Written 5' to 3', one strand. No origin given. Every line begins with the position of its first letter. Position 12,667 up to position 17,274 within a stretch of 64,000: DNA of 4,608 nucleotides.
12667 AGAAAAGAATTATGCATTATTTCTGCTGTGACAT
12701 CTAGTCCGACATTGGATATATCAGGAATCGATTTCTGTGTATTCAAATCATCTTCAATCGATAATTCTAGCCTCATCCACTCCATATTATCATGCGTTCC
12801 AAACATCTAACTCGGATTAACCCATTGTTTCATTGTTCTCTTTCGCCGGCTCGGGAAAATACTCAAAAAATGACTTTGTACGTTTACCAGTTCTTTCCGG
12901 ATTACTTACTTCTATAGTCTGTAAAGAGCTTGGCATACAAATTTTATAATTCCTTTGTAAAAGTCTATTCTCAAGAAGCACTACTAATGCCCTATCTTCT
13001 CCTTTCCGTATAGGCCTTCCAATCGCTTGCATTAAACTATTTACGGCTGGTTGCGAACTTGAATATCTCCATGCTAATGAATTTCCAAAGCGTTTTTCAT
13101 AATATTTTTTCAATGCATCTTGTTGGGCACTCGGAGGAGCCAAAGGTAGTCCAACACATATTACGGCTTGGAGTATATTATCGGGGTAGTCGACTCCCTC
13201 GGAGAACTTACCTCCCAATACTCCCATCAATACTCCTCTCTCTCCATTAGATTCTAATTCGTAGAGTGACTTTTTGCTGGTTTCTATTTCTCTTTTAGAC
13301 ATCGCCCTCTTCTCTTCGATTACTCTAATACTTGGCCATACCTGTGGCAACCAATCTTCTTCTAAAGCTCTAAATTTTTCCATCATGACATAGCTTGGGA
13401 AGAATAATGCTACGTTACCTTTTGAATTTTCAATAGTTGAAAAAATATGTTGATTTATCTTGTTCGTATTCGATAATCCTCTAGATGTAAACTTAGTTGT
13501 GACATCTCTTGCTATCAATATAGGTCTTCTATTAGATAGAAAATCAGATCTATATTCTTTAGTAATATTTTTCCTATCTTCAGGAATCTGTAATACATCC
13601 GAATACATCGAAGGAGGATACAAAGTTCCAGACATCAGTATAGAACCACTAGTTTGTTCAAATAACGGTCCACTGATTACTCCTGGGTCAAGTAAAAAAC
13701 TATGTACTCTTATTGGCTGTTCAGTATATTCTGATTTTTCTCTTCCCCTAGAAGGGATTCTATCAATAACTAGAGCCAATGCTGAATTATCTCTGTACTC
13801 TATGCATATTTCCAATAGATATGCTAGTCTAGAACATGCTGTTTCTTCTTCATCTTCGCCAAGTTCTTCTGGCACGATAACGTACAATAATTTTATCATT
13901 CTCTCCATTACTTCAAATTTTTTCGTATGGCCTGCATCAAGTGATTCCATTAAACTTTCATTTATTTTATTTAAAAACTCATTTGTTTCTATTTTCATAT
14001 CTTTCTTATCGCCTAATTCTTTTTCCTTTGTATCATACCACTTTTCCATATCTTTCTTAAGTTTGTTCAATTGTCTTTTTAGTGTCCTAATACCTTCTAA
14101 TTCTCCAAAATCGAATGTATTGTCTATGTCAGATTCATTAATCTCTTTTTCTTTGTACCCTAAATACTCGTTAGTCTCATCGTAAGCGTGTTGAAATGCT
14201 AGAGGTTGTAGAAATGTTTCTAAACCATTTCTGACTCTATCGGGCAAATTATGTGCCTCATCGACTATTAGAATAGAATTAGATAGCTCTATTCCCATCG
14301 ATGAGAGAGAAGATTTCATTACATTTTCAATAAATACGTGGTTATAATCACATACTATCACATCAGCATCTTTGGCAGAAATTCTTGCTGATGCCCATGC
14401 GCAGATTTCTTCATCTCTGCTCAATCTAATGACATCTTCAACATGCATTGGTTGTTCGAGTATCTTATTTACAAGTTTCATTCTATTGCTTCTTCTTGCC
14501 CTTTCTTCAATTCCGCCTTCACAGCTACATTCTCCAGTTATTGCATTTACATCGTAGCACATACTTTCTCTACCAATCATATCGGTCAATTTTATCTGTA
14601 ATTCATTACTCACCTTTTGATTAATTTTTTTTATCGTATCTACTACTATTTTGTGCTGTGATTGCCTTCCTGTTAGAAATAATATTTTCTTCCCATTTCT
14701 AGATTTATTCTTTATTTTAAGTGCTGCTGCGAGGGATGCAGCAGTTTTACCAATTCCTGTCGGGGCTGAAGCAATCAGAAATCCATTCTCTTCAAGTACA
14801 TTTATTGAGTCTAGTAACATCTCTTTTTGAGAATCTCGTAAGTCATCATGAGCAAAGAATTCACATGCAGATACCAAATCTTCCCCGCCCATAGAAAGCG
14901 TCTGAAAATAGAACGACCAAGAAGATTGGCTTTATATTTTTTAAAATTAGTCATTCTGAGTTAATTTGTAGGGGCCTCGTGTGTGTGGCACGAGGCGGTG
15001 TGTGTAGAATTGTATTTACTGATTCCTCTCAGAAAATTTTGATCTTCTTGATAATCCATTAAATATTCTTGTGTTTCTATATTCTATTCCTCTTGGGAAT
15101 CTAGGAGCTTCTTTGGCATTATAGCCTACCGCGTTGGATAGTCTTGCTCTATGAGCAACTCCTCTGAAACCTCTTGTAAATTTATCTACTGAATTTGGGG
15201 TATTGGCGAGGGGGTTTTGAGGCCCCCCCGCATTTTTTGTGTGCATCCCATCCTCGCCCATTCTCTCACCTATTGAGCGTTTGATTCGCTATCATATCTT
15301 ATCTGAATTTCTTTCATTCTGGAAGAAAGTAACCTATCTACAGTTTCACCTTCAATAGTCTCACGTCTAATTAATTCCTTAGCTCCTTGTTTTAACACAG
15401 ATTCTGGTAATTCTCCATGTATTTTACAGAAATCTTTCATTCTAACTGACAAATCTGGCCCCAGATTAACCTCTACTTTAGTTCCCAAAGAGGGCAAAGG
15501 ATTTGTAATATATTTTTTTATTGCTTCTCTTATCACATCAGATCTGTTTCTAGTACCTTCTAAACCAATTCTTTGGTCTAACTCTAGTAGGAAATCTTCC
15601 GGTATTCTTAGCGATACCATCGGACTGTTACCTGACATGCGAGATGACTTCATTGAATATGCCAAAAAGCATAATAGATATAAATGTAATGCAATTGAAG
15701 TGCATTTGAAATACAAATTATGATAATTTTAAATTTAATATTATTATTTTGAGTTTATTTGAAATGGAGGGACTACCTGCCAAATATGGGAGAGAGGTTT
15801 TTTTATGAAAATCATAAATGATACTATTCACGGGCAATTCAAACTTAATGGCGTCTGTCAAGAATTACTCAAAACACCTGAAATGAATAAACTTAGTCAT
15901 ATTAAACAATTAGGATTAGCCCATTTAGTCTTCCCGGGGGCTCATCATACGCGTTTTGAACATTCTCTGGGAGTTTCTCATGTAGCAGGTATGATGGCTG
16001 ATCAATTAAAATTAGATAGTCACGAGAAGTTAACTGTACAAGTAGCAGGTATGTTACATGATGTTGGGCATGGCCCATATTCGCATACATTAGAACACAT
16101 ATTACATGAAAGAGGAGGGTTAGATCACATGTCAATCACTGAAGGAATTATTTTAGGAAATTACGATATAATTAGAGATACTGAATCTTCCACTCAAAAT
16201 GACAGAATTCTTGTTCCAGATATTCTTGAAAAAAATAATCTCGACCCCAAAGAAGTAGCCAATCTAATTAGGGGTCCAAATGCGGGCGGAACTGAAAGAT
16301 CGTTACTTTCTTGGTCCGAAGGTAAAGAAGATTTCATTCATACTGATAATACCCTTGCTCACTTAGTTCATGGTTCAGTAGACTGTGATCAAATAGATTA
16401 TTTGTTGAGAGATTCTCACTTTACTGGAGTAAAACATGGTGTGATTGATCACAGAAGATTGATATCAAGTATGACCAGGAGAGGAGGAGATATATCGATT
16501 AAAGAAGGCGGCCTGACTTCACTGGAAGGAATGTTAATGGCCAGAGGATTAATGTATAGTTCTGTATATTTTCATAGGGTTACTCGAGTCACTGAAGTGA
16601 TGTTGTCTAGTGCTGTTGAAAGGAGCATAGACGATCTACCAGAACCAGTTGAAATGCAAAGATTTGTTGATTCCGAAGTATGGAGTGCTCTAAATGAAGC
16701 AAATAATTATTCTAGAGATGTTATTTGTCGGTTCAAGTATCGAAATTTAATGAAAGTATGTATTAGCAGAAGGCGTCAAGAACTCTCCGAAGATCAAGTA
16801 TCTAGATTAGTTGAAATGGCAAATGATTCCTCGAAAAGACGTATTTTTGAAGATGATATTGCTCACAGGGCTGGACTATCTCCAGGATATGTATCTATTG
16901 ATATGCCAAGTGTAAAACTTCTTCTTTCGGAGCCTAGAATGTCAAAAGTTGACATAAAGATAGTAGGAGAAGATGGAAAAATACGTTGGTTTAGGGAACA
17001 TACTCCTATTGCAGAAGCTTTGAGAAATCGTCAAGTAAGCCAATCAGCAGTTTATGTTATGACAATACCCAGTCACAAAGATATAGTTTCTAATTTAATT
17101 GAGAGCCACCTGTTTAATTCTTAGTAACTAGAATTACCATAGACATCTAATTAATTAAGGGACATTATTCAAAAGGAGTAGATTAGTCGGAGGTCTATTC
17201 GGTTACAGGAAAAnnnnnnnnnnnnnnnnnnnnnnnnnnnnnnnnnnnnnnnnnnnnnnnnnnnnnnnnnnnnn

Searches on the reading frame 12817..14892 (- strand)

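Call 11: search_protein_families(library=pfam, proteins=[window:12817-14892:-], max_evalue=0.001)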
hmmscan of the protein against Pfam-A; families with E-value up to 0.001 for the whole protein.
window:12817-14892:- (691 aa): 4 families
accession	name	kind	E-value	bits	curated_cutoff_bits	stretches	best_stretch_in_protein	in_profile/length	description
PF13307.12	Helicase_C_2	-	8e-35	120.8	25.3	1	484-658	2-168/170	Helicase C-terminal domain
PF06733.21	DEAD_2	-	7.1e-16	58.8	21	1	79-222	8-161/172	DEAD_2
PF04851.21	ResIII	-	8.4e-09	36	22.5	1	17-218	3-139/164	Type III restriction enzyme, res subunit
PF00270.35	DEAD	-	2.4e-08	34.4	26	1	30-118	8-92/167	DEAD/DEAH box helicase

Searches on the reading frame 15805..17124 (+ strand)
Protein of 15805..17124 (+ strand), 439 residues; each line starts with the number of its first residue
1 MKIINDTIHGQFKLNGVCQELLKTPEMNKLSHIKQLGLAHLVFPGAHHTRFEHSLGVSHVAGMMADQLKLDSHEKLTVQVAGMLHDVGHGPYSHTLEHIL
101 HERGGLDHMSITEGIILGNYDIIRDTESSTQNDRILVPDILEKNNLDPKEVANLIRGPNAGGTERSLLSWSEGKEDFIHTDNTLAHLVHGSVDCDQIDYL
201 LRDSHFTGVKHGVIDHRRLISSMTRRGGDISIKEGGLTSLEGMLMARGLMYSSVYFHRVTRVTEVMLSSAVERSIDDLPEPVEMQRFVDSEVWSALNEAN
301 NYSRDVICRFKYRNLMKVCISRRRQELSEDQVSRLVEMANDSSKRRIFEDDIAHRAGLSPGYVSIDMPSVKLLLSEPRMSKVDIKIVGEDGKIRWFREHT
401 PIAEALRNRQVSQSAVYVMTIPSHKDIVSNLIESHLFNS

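Call 11: search_protein_families(library=pfam, proteins=[window:15805-17124:+], max_evalue=0.001)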
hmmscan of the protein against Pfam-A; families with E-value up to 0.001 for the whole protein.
window:15805-17124:+ (439 aa): 2 families
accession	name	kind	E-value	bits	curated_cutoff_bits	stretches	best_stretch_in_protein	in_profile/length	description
PF19276.4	HD_assoc_2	-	2.8e-36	125.5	23.1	1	214-435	1-210/222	HD associated region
PF01966.28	HD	-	1e-09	39.1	22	1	50-114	1-64/116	HD domain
